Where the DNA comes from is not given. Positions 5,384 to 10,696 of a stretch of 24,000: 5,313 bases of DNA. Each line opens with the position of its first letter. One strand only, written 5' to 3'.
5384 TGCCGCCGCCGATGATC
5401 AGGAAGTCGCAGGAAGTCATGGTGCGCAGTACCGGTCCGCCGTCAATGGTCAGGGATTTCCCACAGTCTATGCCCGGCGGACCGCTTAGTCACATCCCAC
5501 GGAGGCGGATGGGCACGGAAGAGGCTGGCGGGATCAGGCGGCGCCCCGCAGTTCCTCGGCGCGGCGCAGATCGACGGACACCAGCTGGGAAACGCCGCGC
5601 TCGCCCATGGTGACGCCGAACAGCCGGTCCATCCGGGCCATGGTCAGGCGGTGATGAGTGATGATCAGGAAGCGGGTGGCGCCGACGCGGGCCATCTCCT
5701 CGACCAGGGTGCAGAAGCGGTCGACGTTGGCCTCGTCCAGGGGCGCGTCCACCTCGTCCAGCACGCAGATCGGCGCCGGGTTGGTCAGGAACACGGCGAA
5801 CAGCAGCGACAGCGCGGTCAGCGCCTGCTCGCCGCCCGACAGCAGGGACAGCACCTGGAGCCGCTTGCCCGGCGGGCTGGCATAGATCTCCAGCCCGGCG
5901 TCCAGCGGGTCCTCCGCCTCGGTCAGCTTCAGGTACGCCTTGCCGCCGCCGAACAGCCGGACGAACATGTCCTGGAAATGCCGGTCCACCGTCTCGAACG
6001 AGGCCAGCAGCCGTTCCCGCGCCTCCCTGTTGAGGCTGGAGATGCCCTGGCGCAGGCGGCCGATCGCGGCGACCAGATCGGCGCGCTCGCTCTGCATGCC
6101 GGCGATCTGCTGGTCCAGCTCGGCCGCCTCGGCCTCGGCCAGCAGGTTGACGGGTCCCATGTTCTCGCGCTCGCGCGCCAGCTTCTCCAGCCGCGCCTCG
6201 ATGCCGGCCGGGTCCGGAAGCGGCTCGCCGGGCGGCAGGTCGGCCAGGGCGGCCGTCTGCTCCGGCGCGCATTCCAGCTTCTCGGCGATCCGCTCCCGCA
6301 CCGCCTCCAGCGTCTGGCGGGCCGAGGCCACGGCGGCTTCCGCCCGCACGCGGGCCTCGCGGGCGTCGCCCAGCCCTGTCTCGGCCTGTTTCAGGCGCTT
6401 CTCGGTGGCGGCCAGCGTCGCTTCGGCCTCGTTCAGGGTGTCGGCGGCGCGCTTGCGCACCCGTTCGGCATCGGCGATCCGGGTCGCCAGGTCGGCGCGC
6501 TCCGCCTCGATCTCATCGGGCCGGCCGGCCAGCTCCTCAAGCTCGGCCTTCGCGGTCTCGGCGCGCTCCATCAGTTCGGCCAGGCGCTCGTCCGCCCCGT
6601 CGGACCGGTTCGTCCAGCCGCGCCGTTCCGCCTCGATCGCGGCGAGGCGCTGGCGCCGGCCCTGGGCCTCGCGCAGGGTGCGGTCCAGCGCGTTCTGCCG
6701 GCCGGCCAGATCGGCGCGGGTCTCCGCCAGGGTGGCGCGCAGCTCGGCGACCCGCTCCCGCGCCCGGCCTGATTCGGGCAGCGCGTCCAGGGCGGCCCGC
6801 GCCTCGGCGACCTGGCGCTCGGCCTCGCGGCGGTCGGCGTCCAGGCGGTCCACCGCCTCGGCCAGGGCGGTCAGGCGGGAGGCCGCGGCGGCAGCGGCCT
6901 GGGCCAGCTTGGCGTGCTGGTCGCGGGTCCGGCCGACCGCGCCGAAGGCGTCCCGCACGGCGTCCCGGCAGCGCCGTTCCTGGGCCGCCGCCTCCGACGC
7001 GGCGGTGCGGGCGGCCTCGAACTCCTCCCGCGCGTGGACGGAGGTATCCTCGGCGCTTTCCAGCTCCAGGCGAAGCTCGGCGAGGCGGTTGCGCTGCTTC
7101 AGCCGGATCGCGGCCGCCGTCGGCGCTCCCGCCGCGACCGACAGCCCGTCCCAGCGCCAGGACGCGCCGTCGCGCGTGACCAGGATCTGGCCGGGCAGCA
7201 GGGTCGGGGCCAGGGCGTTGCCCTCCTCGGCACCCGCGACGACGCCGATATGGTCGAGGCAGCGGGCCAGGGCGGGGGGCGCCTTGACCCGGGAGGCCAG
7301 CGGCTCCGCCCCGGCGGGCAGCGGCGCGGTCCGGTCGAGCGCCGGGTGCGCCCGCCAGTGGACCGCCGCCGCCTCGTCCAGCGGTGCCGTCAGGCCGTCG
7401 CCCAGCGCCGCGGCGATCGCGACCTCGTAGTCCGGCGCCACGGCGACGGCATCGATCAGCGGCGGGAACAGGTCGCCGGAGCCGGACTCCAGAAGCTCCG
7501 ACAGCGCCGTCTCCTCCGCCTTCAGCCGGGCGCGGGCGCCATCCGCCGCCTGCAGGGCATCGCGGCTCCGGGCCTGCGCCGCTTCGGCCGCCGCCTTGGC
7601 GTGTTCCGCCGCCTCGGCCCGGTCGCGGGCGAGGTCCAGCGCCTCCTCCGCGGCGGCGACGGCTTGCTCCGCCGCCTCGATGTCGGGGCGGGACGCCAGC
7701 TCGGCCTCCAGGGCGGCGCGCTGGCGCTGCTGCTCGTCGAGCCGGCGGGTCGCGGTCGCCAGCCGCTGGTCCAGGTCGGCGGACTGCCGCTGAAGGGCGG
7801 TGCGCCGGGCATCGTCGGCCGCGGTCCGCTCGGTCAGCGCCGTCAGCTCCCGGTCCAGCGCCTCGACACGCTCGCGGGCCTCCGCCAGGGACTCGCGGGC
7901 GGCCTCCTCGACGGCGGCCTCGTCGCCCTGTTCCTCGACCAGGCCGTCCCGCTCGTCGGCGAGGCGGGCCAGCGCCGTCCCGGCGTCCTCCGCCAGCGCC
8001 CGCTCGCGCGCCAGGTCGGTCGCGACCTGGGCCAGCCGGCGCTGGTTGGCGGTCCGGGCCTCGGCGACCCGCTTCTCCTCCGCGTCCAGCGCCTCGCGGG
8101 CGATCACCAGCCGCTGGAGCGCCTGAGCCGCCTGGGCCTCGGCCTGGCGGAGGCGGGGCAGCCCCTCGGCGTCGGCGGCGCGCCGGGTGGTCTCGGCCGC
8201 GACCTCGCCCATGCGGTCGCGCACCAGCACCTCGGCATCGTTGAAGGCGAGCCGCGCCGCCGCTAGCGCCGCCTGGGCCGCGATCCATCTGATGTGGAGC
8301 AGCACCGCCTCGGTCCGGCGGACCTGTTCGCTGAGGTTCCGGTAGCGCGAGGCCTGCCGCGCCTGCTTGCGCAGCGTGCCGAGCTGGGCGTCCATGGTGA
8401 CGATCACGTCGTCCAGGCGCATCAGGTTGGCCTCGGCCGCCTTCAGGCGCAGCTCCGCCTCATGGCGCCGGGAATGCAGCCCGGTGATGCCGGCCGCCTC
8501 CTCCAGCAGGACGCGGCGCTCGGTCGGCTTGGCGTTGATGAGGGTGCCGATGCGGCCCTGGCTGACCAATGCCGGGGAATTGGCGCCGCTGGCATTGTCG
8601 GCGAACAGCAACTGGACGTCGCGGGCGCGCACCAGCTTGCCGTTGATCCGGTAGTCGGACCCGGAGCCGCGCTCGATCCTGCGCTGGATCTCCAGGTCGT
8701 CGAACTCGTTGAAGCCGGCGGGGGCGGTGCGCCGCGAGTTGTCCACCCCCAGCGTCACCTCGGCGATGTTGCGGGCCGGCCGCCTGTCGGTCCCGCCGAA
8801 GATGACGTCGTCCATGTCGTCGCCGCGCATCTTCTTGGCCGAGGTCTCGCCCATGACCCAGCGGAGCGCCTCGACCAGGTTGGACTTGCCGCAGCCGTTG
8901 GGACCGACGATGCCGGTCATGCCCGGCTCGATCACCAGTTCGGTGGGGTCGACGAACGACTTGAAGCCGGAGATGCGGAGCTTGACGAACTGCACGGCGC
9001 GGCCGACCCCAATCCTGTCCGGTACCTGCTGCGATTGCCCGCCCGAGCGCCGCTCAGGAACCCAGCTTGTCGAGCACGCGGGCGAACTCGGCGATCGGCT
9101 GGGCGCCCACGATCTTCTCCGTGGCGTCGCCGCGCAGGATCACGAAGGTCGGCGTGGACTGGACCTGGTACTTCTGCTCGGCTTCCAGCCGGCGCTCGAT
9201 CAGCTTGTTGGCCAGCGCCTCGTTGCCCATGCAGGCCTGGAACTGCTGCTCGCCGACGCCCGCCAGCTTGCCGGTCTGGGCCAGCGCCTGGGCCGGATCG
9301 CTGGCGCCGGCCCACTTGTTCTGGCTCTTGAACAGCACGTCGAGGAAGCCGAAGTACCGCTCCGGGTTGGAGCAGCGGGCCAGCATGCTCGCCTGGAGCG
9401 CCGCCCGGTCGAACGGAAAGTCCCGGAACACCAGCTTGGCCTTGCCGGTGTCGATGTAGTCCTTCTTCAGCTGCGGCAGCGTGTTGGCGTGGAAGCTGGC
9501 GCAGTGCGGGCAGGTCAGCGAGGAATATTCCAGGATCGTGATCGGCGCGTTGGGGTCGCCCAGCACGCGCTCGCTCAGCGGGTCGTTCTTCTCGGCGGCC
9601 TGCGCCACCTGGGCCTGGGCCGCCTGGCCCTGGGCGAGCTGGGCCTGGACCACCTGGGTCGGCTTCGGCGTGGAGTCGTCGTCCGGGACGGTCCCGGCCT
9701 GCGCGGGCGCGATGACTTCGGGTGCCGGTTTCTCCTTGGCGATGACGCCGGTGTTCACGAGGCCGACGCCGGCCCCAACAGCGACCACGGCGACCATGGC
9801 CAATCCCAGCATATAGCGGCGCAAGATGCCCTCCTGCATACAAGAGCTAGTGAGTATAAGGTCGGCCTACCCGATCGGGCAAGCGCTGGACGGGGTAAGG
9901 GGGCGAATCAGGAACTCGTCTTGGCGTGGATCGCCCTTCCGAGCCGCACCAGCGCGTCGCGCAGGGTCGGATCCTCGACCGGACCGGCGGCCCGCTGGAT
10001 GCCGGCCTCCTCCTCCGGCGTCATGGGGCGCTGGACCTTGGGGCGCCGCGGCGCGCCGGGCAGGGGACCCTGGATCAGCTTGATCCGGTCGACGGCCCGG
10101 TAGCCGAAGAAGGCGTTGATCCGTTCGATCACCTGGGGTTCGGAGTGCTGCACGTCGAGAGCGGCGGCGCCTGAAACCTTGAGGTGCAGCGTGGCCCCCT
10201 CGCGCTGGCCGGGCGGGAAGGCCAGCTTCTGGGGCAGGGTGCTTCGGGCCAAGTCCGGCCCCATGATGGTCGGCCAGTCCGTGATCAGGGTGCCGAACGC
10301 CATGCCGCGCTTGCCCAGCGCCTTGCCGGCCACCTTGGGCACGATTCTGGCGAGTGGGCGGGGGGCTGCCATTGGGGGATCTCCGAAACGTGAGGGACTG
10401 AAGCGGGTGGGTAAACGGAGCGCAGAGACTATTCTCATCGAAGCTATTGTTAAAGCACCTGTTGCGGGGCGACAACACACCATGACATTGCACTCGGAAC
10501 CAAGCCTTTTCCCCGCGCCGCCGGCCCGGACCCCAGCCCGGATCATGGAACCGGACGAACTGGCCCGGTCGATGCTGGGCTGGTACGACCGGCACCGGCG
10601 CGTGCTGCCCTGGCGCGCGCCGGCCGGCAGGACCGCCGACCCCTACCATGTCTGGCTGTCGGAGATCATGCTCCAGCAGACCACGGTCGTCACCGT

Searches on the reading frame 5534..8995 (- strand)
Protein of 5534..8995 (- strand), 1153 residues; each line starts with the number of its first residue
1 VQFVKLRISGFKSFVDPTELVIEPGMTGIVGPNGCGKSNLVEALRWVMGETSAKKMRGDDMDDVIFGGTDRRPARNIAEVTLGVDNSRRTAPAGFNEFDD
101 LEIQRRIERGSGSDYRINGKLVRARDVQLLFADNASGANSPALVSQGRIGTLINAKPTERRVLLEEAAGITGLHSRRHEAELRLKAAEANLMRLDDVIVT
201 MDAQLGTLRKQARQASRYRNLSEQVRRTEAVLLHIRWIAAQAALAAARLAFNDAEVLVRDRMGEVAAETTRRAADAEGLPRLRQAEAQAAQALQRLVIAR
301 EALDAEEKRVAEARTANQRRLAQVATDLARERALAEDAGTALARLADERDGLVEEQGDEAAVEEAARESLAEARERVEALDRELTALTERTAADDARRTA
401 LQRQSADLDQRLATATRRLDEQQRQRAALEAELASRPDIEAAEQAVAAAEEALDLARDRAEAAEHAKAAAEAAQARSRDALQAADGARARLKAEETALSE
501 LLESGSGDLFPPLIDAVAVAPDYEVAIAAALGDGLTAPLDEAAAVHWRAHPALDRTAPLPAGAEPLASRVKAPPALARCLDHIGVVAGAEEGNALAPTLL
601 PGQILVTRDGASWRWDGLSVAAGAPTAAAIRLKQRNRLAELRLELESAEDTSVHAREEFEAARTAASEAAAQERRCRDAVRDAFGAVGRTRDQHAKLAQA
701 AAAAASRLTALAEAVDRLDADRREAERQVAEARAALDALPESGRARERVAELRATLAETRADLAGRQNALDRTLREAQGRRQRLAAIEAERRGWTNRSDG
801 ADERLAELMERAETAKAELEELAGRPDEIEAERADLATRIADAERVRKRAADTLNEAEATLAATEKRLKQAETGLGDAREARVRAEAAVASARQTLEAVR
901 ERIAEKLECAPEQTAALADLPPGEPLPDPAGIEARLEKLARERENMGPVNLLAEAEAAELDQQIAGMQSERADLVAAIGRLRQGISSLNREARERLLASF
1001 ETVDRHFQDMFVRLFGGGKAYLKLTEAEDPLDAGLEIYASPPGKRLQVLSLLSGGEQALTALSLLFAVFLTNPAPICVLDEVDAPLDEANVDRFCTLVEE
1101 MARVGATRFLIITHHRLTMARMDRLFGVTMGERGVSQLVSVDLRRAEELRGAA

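Call 45: search_protein_families(library=padloc, proteins=[window:5534-8995:-], max_evalue=0.001)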
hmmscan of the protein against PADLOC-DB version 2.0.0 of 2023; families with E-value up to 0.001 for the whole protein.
window:5534-8995:- (1153 aa): 34 families (the best 25 are shown)
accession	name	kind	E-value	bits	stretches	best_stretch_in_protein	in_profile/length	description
PDLC04135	mad3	-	3.6e-53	179.4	2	794-1146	104-356/374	mads_3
PDLC03859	LmuB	-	3.3e-20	70.8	2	19-499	18-476/611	-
PDLC02980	AriA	-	1.1e-11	43.3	1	26-77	1-42/304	-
PDLC02335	AbiLi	-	2.8e-10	37.8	1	3-47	50-99/326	AbiLi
PDLC00090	GajA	-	9.1e-09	32.5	1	1-55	1-55/659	AAA ATPase domain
PDLC00096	GajA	-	1.3e-08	32.1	1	3-63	3-63/630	AAA ATPase domain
PDLC00091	GajA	-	1.4e-08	32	1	3-57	3-57/627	AAA ATPase domain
PDLC04176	HEC-01A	-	1.5e-08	32.5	1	1-47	1-46/371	-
PDLC03865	LmuB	-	3.1e-08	30.3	0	701-887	298-460/1007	-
PDLC02979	AriA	-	8.4e-08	30.4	1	1-56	1-55/373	-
PDLC00071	GajA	-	1.4e-07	28.7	1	1-61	1-62/588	AAA ATPase domain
PDLC00069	GajA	-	2.2e-07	27.7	1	4-62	4-61/687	AAA ATPase domain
PDLC04391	PDC-M07A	-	5e-07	27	1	5-84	4-85/412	-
PDLC02358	Old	-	1.2e-06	25.7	1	4-61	5-60/578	Old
PDLC04392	PDC-M07A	-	2.3e-06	24.9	1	5-83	4-85/432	-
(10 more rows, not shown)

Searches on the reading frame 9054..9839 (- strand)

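Call 38: search_protein_families(library=pfam, proteins=[window:9054-9839:-], max_evalue=0.001)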
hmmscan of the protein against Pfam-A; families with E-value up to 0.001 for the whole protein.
window:9054-9839:- (261 aa): 3 families
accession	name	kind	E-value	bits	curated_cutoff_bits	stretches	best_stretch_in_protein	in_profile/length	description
PF13462.12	Thioredoxin_4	-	1.3e-38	133.2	23.2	1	90-257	5-164/165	Thioredoxin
PF01323.26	DSBA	-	7.4e-10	39.4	25.6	1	175-256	114-190/191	DSBA-like thioredoxin domain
PF13098.12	Thioredoxin_2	-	3.7e-08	34.1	27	1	101-256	8-104/104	Thioredoxin-like domain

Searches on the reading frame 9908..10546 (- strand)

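Call 38: search_protein_families(library=pfam, proteins=[window:9908-10546:-], max_evalue=0.001)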
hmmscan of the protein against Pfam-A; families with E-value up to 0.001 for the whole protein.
window:9908-10546:- (212 aa): 1 family
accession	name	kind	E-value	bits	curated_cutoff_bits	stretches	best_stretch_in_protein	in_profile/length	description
PF05258.17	DciA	-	2e-14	54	24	1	65-157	2-89/89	Dna[CI] antecedent, DciA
